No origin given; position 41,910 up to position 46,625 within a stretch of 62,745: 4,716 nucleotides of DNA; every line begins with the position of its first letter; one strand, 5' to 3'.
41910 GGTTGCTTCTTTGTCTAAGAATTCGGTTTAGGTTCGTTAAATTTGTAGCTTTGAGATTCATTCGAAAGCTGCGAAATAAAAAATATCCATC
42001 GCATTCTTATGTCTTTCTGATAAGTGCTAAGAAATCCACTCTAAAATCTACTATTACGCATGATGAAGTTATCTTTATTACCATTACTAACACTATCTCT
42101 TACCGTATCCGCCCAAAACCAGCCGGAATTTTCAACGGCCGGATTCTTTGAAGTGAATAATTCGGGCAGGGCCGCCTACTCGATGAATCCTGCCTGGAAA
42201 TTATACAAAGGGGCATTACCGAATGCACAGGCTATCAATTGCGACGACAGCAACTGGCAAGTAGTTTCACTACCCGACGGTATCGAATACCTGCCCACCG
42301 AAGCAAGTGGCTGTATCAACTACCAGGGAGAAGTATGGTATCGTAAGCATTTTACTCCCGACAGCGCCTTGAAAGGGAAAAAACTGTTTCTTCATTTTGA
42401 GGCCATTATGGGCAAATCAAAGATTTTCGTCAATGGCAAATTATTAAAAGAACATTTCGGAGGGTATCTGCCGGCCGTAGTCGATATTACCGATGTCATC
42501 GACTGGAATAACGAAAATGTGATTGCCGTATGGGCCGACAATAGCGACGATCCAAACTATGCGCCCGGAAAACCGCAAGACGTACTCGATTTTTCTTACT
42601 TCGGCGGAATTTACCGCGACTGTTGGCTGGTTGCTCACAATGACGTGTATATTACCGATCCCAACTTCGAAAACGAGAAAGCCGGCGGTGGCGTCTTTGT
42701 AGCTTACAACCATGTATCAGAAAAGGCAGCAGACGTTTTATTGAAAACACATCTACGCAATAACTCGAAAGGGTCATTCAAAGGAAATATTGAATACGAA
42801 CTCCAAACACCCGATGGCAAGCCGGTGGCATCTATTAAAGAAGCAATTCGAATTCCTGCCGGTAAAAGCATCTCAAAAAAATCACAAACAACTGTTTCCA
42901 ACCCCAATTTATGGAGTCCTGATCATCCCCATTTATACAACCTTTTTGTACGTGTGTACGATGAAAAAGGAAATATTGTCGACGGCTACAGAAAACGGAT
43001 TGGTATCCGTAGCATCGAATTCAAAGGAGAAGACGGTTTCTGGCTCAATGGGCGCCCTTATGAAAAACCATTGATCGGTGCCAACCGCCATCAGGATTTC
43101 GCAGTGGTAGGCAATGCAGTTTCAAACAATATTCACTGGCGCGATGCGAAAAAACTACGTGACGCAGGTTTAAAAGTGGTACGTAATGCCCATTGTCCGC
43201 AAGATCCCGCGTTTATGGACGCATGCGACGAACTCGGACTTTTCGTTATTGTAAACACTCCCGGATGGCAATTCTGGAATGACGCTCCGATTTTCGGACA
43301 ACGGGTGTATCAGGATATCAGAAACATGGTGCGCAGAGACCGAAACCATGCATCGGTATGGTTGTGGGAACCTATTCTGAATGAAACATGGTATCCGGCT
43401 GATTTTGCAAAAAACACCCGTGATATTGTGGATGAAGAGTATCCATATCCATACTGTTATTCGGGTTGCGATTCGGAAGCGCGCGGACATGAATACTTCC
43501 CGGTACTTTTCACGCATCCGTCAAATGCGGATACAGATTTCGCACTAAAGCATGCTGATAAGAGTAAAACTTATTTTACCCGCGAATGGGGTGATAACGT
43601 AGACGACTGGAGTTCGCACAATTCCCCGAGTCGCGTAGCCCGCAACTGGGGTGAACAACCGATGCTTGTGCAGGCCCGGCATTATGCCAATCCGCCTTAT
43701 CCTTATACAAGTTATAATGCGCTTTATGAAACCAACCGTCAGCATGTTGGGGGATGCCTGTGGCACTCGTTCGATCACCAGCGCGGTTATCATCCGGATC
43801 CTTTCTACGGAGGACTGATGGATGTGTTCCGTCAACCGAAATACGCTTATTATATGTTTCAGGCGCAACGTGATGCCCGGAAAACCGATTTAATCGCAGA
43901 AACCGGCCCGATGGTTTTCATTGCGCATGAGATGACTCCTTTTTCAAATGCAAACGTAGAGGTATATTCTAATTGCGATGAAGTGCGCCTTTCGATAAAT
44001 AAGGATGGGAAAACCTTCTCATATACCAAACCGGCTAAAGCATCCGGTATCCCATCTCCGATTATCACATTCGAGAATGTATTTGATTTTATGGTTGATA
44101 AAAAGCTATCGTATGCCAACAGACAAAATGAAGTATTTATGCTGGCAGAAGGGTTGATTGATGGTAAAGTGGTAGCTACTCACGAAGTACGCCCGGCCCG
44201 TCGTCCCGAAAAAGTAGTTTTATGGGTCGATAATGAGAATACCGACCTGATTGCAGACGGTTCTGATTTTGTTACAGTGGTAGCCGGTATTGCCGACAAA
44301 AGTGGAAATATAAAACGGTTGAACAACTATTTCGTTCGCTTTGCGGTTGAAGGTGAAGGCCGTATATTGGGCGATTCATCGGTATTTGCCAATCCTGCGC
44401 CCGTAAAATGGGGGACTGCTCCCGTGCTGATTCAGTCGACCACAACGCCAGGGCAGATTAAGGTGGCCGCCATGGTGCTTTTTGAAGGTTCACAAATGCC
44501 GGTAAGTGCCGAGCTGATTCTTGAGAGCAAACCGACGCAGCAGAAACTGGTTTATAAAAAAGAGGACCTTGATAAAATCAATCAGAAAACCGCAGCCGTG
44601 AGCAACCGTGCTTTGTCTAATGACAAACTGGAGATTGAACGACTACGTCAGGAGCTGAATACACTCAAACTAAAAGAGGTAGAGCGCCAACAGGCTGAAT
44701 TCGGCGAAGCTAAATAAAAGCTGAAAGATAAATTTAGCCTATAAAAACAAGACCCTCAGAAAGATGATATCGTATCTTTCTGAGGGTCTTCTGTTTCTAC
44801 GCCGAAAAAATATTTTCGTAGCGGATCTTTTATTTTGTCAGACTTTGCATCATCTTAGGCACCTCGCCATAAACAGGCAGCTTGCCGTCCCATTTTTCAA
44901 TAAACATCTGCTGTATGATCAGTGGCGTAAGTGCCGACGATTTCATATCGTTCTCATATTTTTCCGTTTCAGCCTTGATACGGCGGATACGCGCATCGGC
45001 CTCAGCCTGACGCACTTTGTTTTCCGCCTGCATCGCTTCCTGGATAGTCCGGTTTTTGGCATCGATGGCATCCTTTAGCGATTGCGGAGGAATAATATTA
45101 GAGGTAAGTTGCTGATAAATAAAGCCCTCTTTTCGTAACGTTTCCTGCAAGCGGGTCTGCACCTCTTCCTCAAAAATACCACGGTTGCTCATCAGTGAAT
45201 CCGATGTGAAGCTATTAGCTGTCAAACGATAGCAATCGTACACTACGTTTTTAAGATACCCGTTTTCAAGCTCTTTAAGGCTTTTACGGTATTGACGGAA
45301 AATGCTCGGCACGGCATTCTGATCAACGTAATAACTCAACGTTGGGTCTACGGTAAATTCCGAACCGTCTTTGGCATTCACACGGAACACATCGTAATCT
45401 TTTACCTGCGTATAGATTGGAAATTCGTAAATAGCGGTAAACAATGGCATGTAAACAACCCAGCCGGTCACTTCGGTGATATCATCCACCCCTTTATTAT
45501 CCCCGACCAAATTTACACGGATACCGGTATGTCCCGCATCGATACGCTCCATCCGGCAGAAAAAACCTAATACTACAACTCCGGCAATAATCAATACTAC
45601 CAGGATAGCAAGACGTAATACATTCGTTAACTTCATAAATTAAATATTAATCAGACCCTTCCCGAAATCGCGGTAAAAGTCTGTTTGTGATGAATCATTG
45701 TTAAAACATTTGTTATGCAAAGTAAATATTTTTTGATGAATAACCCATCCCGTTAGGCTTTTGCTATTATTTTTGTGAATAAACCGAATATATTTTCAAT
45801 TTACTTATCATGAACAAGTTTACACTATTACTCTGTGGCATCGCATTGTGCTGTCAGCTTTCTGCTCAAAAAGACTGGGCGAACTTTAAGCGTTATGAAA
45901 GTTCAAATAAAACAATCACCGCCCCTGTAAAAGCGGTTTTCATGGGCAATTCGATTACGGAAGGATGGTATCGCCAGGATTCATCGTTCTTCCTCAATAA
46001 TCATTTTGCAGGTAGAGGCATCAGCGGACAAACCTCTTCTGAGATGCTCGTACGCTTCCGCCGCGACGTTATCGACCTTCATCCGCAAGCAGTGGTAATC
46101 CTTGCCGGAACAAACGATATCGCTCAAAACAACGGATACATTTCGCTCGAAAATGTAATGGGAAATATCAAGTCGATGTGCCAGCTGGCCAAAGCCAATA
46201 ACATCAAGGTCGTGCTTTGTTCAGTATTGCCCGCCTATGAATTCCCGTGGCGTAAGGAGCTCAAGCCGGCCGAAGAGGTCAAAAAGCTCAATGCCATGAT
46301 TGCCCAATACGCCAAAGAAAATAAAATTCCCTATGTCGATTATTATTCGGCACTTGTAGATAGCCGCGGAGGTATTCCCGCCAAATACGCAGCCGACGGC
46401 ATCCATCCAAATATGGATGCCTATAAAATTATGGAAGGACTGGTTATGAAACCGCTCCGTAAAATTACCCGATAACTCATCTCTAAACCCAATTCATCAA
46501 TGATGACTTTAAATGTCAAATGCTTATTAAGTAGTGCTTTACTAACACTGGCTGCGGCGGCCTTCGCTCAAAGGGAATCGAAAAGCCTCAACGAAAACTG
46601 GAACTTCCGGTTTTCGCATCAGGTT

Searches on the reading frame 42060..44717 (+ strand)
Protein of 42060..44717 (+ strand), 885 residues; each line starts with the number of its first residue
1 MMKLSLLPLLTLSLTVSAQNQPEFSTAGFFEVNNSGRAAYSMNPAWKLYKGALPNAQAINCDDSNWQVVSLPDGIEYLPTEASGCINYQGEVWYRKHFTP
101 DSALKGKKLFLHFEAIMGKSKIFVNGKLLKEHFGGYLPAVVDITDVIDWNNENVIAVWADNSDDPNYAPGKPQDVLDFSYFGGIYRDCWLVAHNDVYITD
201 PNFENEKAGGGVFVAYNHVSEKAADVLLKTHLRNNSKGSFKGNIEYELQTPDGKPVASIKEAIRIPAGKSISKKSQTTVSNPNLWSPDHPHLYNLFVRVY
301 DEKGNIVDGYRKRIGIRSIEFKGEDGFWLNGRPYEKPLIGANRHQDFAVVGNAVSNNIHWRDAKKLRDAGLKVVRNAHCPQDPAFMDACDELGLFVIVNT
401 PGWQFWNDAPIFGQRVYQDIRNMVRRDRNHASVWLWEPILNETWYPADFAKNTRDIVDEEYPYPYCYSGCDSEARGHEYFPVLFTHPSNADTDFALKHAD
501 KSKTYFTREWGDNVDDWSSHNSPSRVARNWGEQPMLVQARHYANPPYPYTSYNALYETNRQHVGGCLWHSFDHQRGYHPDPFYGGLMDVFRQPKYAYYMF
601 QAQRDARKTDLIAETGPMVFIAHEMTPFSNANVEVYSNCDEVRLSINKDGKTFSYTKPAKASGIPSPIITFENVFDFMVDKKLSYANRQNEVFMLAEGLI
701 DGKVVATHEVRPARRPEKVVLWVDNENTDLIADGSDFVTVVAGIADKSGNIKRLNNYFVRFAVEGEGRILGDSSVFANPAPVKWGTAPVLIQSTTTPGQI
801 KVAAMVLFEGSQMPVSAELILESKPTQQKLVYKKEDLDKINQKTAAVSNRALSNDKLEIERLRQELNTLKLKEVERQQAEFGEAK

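Call 14: search_protein_families(library=pfam, proteins=[window:42060-44717:+], max_evalue=0.001)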
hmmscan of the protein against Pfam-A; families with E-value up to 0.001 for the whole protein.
window:42060-44717:+ (885 aa): 7 families
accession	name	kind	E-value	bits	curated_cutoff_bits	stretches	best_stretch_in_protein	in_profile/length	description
PF00703.27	Glyco_hydro_2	-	1.1e-18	68.4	23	1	213-317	7-109/109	Glycosyl hydrolases family 2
PF02836.23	Glyco_hydro_2_C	-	1.2e-16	61.2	21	1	325-450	6-143/302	Glycosyl hydrolases family 2, TIM barrel domain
PF02837.24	Glyco_hydro_2_N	-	5.8e-15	56.1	28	1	41-191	18-166/169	Glycosyl hydrolases family 2, sugar binding domain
PF18565.7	Glyco_hydro2_C5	-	3.4e-10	40.1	32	1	724-804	4-92/103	Glycoside hydrolase family 2 C-terminal domain 5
PF22666.2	Glyco_hydro_2_N2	-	3.3e-06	27.7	27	1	91-158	49-116/167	Glycosyl hydrolase 2 galactose-binding domain-like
PF16355.11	DUF4982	-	0.00069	20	23.9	0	631-650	4-21/61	Domain of unknown function (DUF4982)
PF21467.3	BetaGal_gal-bd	-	0.00096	19.7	27.3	0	92-129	2-37/62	Beta-galactosidase, galactose-binding domain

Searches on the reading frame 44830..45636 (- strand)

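Call 14: search_protein_families(library=pfam, proteins=[window:44830-45636:-], max_evalue=0.001)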
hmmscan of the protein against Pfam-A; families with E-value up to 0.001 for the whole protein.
window:44830-45636:- (268 aa): 1 family
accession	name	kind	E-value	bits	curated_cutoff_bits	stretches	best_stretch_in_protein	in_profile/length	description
PF01145.31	Band_7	-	1.6e-19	71.1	23.6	1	31-213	2-176/176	SPFH domain / Band 7 family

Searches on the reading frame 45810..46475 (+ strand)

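Call 14: search_protein_families(library=pfam, proteins=[window:45810-46475:+], max_evalue=0.001)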
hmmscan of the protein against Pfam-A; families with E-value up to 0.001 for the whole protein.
window:45810-46475:+ (221 aa): 3 families
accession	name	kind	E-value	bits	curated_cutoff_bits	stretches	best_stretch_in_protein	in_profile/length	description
PF13472.12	Lipase_GDSL_2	-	4.8e-29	102.6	32.9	1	44-207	1-178/178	GDSL-like Lipase/Acylhydrolase family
PF00657.28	Lipase_GDSL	-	5e-14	53.4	23.6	1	63-208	41-204/208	GDSL-like Lipase/Acylhydrolase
PF17182.10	OSK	-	6.7e-08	32.5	27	1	67-187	48-160/202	OSK domain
